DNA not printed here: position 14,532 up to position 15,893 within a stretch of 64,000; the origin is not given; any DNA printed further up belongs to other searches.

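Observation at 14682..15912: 25-aa ORF ending in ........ immediately upstream of a cytochrome P450: candidate atropopeptide/tryptorubin-like P450-crosslinked RiPP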

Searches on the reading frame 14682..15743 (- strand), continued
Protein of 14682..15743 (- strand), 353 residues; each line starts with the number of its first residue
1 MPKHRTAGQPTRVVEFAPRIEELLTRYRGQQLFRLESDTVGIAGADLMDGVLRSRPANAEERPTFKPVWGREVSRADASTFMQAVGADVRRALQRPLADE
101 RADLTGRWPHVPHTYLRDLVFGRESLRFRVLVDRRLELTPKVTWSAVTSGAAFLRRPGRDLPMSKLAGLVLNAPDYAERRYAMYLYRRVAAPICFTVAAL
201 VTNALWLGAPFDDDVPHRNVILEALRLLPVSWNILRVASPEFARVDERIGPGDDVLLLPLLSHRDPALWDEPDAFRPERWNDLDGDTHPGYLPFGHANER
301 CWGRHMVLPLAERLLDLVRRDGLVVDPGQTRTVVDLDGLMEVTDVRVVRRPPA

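Call 9: find_homologous_proteins(query=window:14682-15743:-)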
Query window:14682-15743:- (353 aa): 516 proteins with E <= 0.001 among 8000 candidates; the best 120 are listed.
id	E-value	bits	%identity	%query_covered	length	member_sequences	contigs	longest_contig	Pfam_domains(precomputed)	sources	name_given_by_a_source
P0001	1.7e-235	799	100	100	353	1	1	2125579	PF00067.28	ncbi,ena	-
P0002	5.6e-183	626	79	100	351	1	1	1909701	PF00067.28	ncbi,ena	-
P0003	2.4e-178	611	79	99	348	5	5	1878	PF00067.28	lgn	-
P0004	1.8e-177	608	77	99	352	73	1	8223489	PF00067.28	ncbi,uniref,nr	ncbi:cytochrome P450 [Streptomyces lydicamycinicus]|uniref:cytochrome P450 n=1 Tax=Streptomyces lydi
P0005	3.1e-175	601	77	98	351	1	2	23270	PF00067.28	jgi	jgi:hypothetical protein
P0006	4.0e-175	600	76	99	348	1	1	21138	PF00067.28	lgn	-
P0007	2.5e-173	594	77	98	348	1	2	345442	PF00067.28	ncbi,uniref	ncbi:cytochrome P450 [Kitasatospora sp. NPDC002551]|uniref:cytochrome P450 n=1 Tax=unclassified Kita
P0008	1.8e-172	591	77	99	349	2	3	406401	PF00067.28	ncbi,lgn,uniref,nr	ncbi:cytochrome P450 [Streptomyces sp. NRRL F-5126]|uniref:cytochrome P450 n=1 Tax=Streptomyces sp. 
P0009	2.3e-172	591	76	98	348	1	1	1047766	PF00067.28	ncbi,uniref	ncbi:cytochrome P450 [Kitasatospora sp. NPDC015120]|uniref:cytochrome P450 n=1 Tax=Kitasatospora sp.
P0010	2.5e-171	588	77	99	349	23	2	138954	PF00067.28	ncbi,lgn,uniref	ncbi:cytochrome P450 [Streptomyces noursei]|uniref:cytochrome P450 n=1 Tax=Streptomyces noursei TaxI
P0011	3.1e-170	584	76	99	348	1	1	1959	PF00067.28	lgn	-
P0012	1.9e-169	582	75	98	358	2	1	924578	PF00067.28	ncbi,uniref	ncbi:cytochrome P450 [Streptomyces sp. DW26H14]|uniref:cytochrome P450 n=1 Tax=Streptomyces sp. DW26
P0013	2.4e-169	581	74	99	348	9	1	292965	PF00067.28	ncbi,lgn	ncbi:cytochrome P450 [Kitasatospora sp. NPDC003701]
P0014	3.6e-169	581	79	95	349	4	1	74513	PF00067.28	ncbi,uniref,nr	ncbi:cytochrome P450 [Streptomyces sp. A 4/2]|uniref:cytochrome P450 n=1 Tax=Streptomyces sp. A 4/2 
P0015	1.7e-168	578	75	99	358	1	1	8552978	PF00067.28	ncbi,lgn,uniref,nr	ncbi:cytochrome P450 [Streptomyces sp. NBC_01497]|uniref:cytochrome P450 n=1 Tax=Streptomyces sp. NB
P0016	3.1e-168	578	74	98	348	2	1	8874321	PF00067.28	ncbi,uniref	ncbi:cytochrome P450 [Kitasatospora purpeofusca]|uniref:cytochrome P450 n=1 Tax=Kitasatospora purpeo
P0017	3.2e-168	578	74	98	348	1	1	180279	PF00067.28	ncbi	-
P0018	3.3e-168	577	74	98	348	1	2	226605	PF00067.28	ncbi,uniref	ncbi:cytochrome P450 [Kitasatospora misakiensis]|uniref:Cytochrome P450 n=1 Tax=Kitasatospora misaki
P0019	7.6e-168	576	75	99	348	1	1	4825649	PF00067.28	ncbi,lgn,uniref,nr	ncbi:cytochrome P450 [Actinacidiphila yeochonensis]|uniref:cytochrome P450 n=1 Tax=Actinacidiphila y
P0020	1.7e-167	575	75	97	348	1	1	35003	PF00067.28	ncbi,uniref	ncbi:cytochrome P450 [Kitasatospora sp. NPDC056327]|uniref:cytochrome P450 n=1 Tax=Kitasatospora sp.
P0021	5.5e-167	573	73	98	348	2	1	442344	PF00067.28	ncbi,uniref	ncbi:cytochrome P450 [Kitasatospora sp. NPDC089913]|uniref:cytochrome P450 n=1 Tax=Kitasatospora sp.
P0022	8.5e-167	573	75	99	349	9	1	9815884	PF00067.28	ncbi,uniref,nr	ncbi:cytochrome P450 [Streptomyces noursei ATCC 11455]|uniref:cytochrome P450 n=1 Tax=Streptomyces n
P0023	1.1e-166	572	73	98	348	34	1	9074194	PF00067.28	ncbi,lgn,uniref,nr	ncbi:cytochrome P450 [Kitasatospora purpeofusca]|uniref:cytochrome P450 n=1 Tax=Kitasatospora purpeo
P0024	1.1e-166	572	73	99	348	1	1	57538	PF00067.28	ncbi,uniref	ncbi:cytochrome P450 [Kitasatospora sp. NPDC059327]|uniref:cytochrome P450 n=1 Tax=Kitasatospora sp.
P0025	1.5e-166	572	73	98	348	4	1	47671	PF00067.28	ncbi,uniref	ncbi:cytochrome P450 [Kitasatospora sp. NPDC058406]|uniref:cytochrome P450 n=1 Tax=Kitasatospora sp.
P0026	1.6e-166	572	76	99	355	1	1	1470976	PF00067.28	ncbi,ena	-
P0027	9.0e-166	569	75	99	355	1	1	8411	PF00067.28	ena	-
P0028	3.7e-165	567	73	96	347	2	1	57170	PF00067.28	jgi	jgi:hypothetical protein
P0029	1.4e-164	566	72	99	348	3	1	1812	PF00067.28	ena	-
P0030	2.2e-164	565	75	96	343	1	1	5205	PF00067.28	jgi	jgi:hypothetical protein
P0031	2.1e-163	562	73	97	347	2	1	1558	PF00067.28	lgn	-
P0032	2.2e-163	562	71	99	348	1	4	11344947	PF00067.28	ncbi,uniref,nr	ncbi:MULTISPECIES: cytochrome P450 [Streptomycetaceae]|uniref:cytochrome P450 n=1 Tax=Streptomycetac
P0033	2.4e-163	561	72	98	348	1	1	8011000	PF00067.28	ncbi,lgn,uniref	ncbi:cytochrome P450 [Kitasatospora sp. NBC_00458]|uniref:cytochrome P450 n=1 Tax=Kitasatospora sp. 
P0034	2.6e-163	561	73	97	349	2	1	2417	PF00067.28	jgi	-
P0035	2.3e-162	558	75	96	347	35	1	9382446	PF00067.28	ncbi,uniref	ncbi:cytochrome P450 [Amycolatopsis sp. GA6-003]|uniref:cytochrome P450 n=1 Tax=Amycolatopsis sp. GA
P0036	2.8e-162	558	74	96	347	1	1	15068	PF00067.28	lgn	-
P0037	1.1e-161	556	73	99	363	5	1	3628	PF00067.28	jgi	jgi:hypothetical protein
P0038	1.2e-161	556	75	97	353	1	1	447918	PF00067.28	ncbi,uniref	ncbi:cytochrome P450 [Streptomyces sp. NPDC059740]|uniref:cytochrome P450 n=1 Tax=Streptomyces sp. N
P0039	1.2e-161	556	72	98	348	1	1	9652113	PF00067.28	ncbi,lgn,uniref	ncbi:cytochrome P450 [Kitasatospora sp. NBC_01560]|uniref:cytochrome P450 n=1 Tax=Kitasatospora sp. 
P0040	3.0e-161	555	72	98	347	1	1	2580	PF00067.28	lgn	-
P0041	5.3e-161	554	71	99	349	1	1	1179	PF00067.28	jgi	jgi:hypothetical protein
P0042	5.9e-161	554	72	97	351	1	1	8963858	PF00067.28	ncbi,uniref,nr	ncbi:cytochrome P450 [Kitasatospora sp. MMS16-BH015]|uniref:cytochrome P450 n=1 Tax=Kitasatospora sp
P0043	3.7e-160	551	72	98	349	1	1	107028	PF00067.28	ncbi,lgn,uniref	ncbi:cytochrome P450 [Kitasatospora sp. NPDC093806]|uniref:cytochrome P450 n=1 Tax=Kitasatospora sp.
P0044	4.1e-160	551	74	96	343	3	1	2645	PF00067.28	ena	-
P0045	1.8e-159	549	74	96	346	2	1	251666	PF00067.28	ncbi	ncbi:cytochrome P450 [Amycolatopsis nivea]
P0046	2.5e-159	548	70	99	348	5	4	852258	PF00067.28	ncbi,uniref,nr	ncbi:cytochrome P450 [Streptomyces varsoviensis]|uniref:Cytochrome P450 n=1 Tax=Streptomyces varsovi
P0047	4.6e-159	547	70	99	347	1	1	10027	PF00067.28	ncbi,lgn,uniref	ncbi:cytochrome P450 [Kitasatospora sp. NPDC047058]|uniref:cytochrome P450 n=1 Tax=Kitasatospora sp.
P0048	6.3e-159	547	71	97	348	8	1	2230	PF00067.28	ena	-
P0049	2.7e-158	545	72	96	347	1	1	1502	PF00067.28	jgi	jgi:hypothetical protein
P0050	3.7e-158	544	72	98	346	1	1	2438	PF00067.28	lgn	-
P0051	8.5e-158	543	71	96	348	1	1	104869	PF00067.28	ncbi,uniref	ncbi:cytochrome P450 [Kitasatospora sp. NPDC057223]|uniref:cytochrome P450 n=1 Tax=Kitasatospora sp.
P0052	9.8e-158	543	70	97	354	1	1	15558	PF00067.28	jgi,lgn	jgi:hypothetical protein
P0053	1.0e-157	543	72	96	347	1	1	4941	PF00067.28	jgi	jgi:hypothetical protein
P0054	2.3e-157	542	71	98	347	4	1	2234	PF00067.28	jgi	jgi:hypothetical protein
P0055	3.9e-157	541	72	96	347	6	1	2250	PF00067.28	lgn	-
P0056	1.1e-156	540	72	97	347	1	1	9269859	PF00067.28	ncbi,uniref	ncbi:cytochrome P450 [Actinosynnema sp. CS-041913]|uniref:cytochrome P450 n=1 Tax=Actinosynnema sp. 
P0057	1.4e-156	539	72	99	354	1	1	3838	PF00067.28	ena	-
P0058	1.4e-155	536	72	96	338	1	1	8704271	PF00067.28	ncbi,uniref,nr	ncbi:cytochrome P450 [Amycolatopsis benzoatilytica]|uniref:cytochrome P450 n=1 Tax=Amycolatopsis ben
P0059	1.5e-155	536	73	97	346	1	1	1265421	PF00067.28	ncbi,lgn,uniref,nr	ncbi:cytochrome P450 [Saccharothrix obliqua]|uniref:cytochrome P450 n=1 Tax=Saccharothrix obliqua Ta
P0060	2.1e-155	535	71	96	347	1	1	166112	PF00067.28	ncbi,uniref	ncbi:cytochrome P450 [Amycolatopsis sp. NPDC059021]|uniref:cytochrome P450 n=1 Tax=Amycolatopsis sp.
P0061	1.0e-154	533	70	98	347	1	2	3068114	PF00067.28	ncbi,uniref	ncbi:cytochrome P450 [Kibdelosporangium aridum]|uniref:cytochrome P450 n=1 Tax=Kibdelosporangium ari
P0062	5.3e-154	531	69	98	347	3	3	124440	PF00067.28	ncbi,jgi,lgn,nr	ncbi:MAG TPA: cytochrome P450 [Pseudonocardiaceae bacterium]|jgi:hypothetical protein|nr:cytochrome 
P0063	1.3e-153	529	72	96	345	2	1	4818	PF00067.28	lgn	-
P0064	1.4e-152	526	72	96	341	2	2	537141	PF00067.28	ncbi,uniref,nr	ncbi:cytochrome P450 [Umezawaea endophytica]|uniref:Cytochrome P450 n=1 Tax=Umezawaea endophytica Ta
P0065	1.9e-152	526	68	100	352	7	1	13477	PF00067.28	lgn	-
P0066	2.3e-152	525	69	98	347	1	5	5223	PF00067.28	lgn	-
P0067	2.1e-151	522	68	99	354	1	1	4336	PF00067.28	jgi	jgi:hypothetical protein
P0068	2.9e-151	522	71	93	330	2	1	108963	PF00067.28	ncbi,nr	ncbi:cytochrome P450 [Streptomyces adustus]|nr:cytochrome P450 [Streptomyces adustus]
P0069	4.7e-151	521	69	98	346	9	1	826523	PF00067.28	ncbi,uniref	ncbi:cytochrome P450 [Amycolatopsis sp. NPDC088138]|uniref:cytochrome P450 n=1 Tax=Amycolatopsis sp.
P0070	1.6e-150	519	69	97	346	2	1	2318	PF00067.28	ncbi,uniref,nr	ncbi:cytochrome P450 [Amycolatopsis rhizosphaerae]|uniref:Cytochrome P450 n=1 Tax=Amycolatopsis rhiz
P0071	4.2e-150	518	69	98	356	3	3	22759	PF00067.28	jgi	-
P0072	2.3e-149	515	69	97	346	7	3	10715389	PF00067.28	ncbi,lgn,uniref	ncbi:cytochrome P450 [Amycolatopsis sp. NBC_00348]|uniref:cytochrome P450 n=1 Tax=Amycolatopsis sp. 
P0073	9.2e-149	513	66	99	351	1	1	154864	PF00067.28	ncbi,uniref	ncbi:cytochrome P450 [Streptomyces varsoviensis]|uniref:cytochrome P450 n=1 Tax=Streptomyces varsovi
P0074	1.7e-148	513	70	96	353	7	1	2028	PF00067.28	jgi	jgi:hypothetical protein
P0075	2.2e-148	512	70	98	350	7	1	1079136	PF00067.28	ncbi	ncbi:cytochrome P450 [Amycolatopsis sp. NPDC003865]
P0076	3.4e-148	512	69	98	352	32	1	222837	PF00067.28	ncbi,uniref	ncbi:cytochrome P450 [Amycolatopsis sp. cmx-4-68]|uniref:cytochrome P450 n=1 Tax=Amycolatopsis sp. c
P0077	6.2e-148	511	68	96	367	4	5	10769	PF00067.28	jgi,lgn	jgi:hypothetical protein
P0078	6.9e-148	511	68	99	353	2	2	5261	PF00067.28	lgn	-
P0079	1.1e-147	510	71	95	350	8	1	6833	PF00067.28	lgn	-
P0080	2.1e-147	509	70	96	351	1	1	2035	PF00067.28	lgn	-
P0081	2.2e-147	509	67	99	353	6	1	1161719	PF00067.28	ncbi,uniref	ncbi:cytochrome P450 [Nocardia sp. NPDC006044]|uniref:cytochrome P450 n=1 Tax=Nocardia sp. NPDC00604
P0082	5.6e-147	508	68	100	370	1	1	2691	PF00067.28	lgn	-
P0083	8.0e-147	507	66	100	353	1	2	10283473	PF00067.28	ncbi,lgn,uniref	ncbi:cytochrome P450 [Nocardia sp. NBC_01499]|uniref:cytochrome P450 n=1 Tax=Nocardia sp. NBC_01499 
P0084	1.2e-146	507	70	96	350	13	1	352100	PF00067.28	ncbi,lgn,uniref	ncbi:cytochrome P450 [Amycolatopsis sp. NPDC049159]|uniref:cytochrome P450 n=1 Tax=Amycolatopsis sp.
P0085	2.3e-145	502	67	95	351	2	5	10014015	PF00067.28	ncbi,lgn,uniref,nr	ncbi:cytochrome P450 [Nocardia arthritidis]|uniref:Cytochrome P450 n=1 Tax=Nocardia arthritidis TaxI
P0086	2.8e-145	502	66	98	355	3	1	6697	PF00067.28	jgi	-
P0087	2.8e-145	502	66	99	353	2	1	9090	PF00067.28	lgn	-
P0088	7.0e-145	501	65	99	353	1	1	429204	PF00067.28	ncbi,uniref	ncbi:cytochrome P450 [Nocardia sp. NPDC051052]|uniref:cytochrome P450 n=1 Tax=Nocardia sp. NPDC05105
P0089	1.3e-144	500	68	96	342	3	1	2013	PF00067.28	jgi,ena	-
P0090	2.4e-143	496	65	97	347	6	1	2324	PF00067.28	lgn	-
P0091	7.7e-143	494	66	99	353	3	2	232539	PF00067.28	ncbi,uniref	ncbi:cytochrome P450 [Nocardia sp. NPDC060256]|uniref:cytochrome P450 n=1 Tax=unclassified Nocardia 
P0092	2.0e-142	493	66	99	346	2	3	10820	PF00067.28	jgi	jgi:hypothetical protein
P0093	2.1e-142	493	69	91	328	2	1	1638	PF00067.28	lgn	-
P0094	3.3e-142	492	66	93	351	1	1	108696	PF00067.28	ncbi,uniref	ncbi:cytochrome P450 [Streptomyces sp. NPDC059788]|uniref:cytochrome P450 n=1 Tax=Streptomyces sp. N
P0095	8.0e-142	491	67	96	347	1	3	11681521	PF00067.28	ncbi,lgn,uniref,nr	ncbi:cytochrome P450 [Kutzneria buriramensis]|uniref:Cytochrome P450 n=1 Tax=Kutzneria buriramensis 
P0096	1.7e-141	490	66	96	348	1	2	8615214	PF00067.28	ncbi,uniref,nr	ncbi:cytochrome P450 [Streptomyces tsukubensis]|uniref:Cytochrome n=1 Tax=Streptomyces tsukubensis T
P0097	2.5e-141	489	65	97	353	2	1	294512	PF00067.28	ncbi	-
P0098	3.1e-141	489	65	96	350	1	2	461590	PF00067.28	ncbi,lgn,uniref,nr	ncbi:cytochrome P450 [Streptomyces sp. NPDC088354]|uniref:cytochrome P450 n=1 Tax=unclassified Strep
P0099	3.7e-141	488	65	96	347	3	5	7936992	PF00067.28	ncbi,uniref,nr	ncbi:cytochrome P450 [Streptomyces sp. NBC_01387]|uniref:cytochrome P450 n=1 Tax=unclassified Strept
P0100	8.6e-141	487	65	93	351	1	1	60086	PF00067.28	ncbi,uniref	ncbi:cytochrome P450 [Streptomyces sp. NPDC018045]|uniref:cytochrome P450 n=1 Tax=Streptomyces sp. N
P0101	4.7e-140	485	64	96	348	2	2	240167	PF00067.28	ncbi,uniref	ncbi:cytochrome P450 [Streptomyces sp. DT24]|uniref:cytochrome P450 n=1 Tax=Streptomyces sp. DT24 Ta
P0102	5.4e-140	485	67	93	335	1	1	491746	PF00067.28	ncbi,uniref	ncbi:cytochrome P450 [Nocardia sp. NPDC051321]|uniref:cytochrome P450 n=1 Tax=Nocardia sp. NPDC05132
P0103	6.1e-140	484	66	97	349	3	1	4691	PF00067.28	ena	-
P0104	5.2e-139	481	63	96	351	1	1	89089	PF00067.28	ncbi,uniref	ncbi:cytochrome P450 [Streptomyces sp. NPDC052496]|uniref:cytochrome P450 n=1 Tax=Streptomyces sp. N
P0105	7.3e-139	481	65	99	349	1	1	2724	PF00067.28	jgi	jgi:hypothetical protein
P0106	1.1e-138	480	63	96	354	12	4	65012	PF00067.28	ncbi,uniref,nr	ncbi:cytochrome P450 [Streptomyces griseoflavus]|uniref:cytochrome P450 n=1 Tax=Streptomyces rimosus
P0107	2.0e-138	480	73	86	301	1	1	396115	PF00067.28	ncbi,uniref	ncbi:cytochrome P450 [Amycolatopsis silviterrae]|uniref:Cytochrome P450 n=1 Tax=Amycolatopsis silvit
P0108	3.6e-138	479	66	97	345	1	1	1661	PF00067.28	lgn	-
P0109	7.1e-138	478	63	97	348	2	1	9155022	PF00067.28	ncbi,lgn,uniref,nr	ncbi:cytochrome P450 [Streptomyces sp. NBC_01220]|uniref:cytochrome P450 n=1 Tax=Streptomyces sp. NB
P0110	1.2e-137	477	65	95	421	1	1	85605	PF00067.28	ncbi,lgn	ncbi:cytochrome P450 [Amycolatopsis japonica]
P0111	1.7e-137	476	63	97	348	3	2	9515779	PF00067.28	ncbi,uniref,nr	ncbi:cytochrome P450 [Streptomyces poriferorum]|uniref:Cytochrome P450 n=1 Tax=Streptomyces porifero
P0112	1.9e-137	476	64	97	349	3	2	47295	PF00067.28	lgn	-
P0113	2.2e-137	476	64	95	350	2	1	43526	PF00067.28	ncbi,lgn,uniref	ncbi:cytochrome P450 [Actinacidiphila sp. bgisy167]|uniref:cytochrome P450 n=1 Tax=Actinacidiphila s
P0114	4.2e-137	475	62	98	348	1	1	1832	PF00067.28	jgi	-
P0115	7.4e-137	474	64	97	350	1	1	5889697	PF00067.28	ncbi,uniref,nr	ncbi:cytochrome P450 [Saccharopolyspora phatthalungensis]|uniref:Cytochrome P450 n=1 Tax=Saccharopol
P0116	8.4e-137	474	62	97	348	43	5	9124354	PF00067.28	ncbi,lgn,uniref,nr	ncbi:cytochrome P450 [Streptomyces sp. NBC_01260]|uniref:cytochrome P450 n=1 Tax=unclassified Strept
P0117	1.3e-136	474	62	98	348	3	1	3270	PF00067.28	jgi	-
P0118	1.6e-136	473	64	96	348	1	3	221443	PF00067.28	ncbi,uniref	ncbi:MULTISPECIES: cytochrome P450 [Streptomyces]|uniref:Cytochrome P450 n=2 Tax=Streptomyces TaxID=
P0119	3.3e-136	472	62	97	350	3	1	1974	PF00067.28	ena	-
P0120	8.4e-136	471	65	96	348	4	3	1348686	PF00067.28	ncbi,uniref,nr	ncbi:cytochrome P450 [Amycolatopsis sulphurea]|uniref:Cytochrome P450 n=1 Tax=Amycolatopsis sulphure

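Call 10: find_related_loci(query=window:14682-15743:-, collection=genome_contigs, flank=6000)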
Query window:14682-15743:- (353 aa) in genome_contigs; peptide patterns used: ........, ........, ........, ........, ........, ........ (x = any residue, [..] = any of these).
505 stretches matched a pattern; 418 encode a relative of the query (tblastn E <= 1e-3); the best 80 are kept; 80 distinct loci.
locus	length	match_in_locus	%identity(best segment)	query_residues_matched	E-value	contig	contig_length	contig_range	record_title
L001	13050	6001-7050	79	1-352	0e+0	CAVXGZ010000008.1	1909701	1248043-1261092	MAG: uncultured Actinomycetota bacterium isolate MFD05502.bin.1.233 genome assembly, contig: contig_9319, whole genome s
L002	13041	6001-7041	78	1-349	0e+0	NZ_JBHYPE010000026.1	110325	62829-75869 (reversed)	Streptomyces sp. NPDC058773 NPDC058773_T42_G6.ctg-0026, whole genome shotgun sequence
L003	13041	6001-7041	78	1-349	4e-180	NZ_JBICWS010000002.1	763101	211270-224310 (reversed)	Streptomyces sp. NPDC048516 NPDC048516_56_D1.ctg-0002, whole genome shotgun sequence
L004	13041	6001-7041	77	1-349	1e-179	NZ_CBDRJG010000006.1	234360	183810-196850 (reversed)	Streptomyces sp. bgisy084 isolate BGISY000084 BGISY000084.6, whole genome shotgun sequence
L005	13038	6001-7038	77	1-348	4e-178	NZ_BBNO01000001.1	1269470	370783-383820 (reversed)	Streptomyces lydicamycinicus strain TP-A0598, whole genome shotgun sequence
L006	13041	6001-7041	78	1-349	3e-177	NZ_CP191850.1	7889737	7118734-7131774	Streptomyces kronopolitis strain CA-126529 chromosome, complete genome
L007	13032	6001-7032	76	6-350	6e-173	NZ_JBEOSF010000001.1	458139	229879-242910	Kitasatospora sp. NPDC097605 NPDC097605_268_D4.ctg-0001, whole genome shotgun sequence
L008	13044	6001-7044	77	1-349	5e-172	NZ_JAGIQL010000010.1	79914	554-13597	Streptomyces montanisoli strain MMS17-BM035 contig10, whole genome shotgun sequence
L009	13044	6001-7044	77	1-349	7e-172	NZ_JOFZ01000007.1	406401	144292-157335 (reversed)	Streptomyces sp. NRRL F-5126 contig7.1, whole genome shotgun sequence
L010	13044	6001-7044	77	1-349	1e-171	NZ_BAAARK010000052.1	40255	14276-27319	Streptomyces lunalinharesii strain JCM 16374 sequence052, whole genome shotgun sequence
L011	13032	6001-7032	75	6-350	4e-171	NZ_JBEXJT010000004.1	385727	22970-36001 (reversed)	Kitasatospora sp. NPDC004723 NPDC004723_8_H1.ctg-0004, whole genome shotgun sequence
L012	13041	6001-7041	77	1-348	1e-170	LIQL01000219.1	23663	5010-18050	Streptomyces diastatochromogenes strain NRRL B-1698 B-1698_contig_219, whole genome shotgun sequence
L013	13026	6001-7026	76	6-348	4e-170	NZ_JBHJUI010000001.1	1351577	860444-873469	Kitasatospora sp. NPDC056184 NPDC056184_T7_C6.ctg-0001, whole genome shotgun sequence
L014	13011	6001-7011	76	6-343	3e-169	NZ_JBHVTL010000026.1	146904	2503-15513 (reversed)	Kitasatospora sp. NPDC058115 NPDC058115_T29_G10.ctg-0026, whole genome shotgun sequence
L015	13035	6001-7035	75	3-348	2e-168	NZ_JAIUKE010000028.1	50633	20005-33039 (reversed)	Streptomyces sp. 8L contig_00028, whole genome shotgun sequence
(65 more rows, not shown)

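Call 26: find_encoding_contigs(protein=window:14682-15743:-, flank=10000, max_places=3)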
Protein window:14682-15743:- (353 aa): 1 contig read that carries it; 1 place shown.
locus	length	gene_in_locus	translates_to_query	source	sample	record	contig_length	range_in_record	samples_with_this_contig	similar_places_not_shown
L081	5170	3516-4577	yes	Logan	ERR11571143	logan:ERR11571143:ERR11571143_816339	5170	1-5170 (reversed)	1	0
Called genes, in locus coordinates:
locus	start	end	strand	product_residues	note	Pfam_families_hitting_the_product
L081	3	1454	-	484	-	?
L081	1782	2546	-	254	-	PF00392:GntR, PF07702:UTRA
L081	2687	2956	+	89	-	-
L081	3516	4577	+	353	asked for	PF00067:p450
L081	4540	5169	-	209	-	?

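Call 30: search_protein_families(library=ncbifam, proteins=[window:14682-15743:-], max_evalue=1)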
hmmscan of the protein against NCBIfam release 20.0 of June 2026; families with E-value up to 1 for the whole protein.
window:14682-15743:- (353 aa): 6 families
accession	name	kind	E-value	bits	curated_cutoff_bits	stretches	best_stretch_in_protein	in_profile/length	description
NF050147.1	aminopyruv_ApyO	equivalog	2.4e-17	62.7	525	1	218-329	290-401/444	RiPP biosynthesis cytochrome P450 ApyO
NF051859.1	AlbFlvMonOxTrpSyn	equivalog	3.2e-10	39.2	700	1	218-308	321-413/457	bifunctional albaflavenone monooxygenase/terpene synthase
TIGR04515.1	P450_rel_GT_act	subfamily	1.8e-05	24.3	343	1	172-282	215-325/386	P450-derived glycosyltransferase activator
NF045812.1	PentlenOxigase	equivalog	4.5e-05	22.5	800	1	219-306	304-393/444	pentalenene oxygenase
NF053744.1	FAProxCypCBc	equivalog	0.0002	20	600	1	252-311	311-373/416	CYP152 family fatty-acid peroxygenase CypC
TIGR04538.1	P450_cycloAA_1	subfamily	0.00028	19.9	500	1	212-303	253-347/395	cytochrome P450, cyclodipeptide synthase-associated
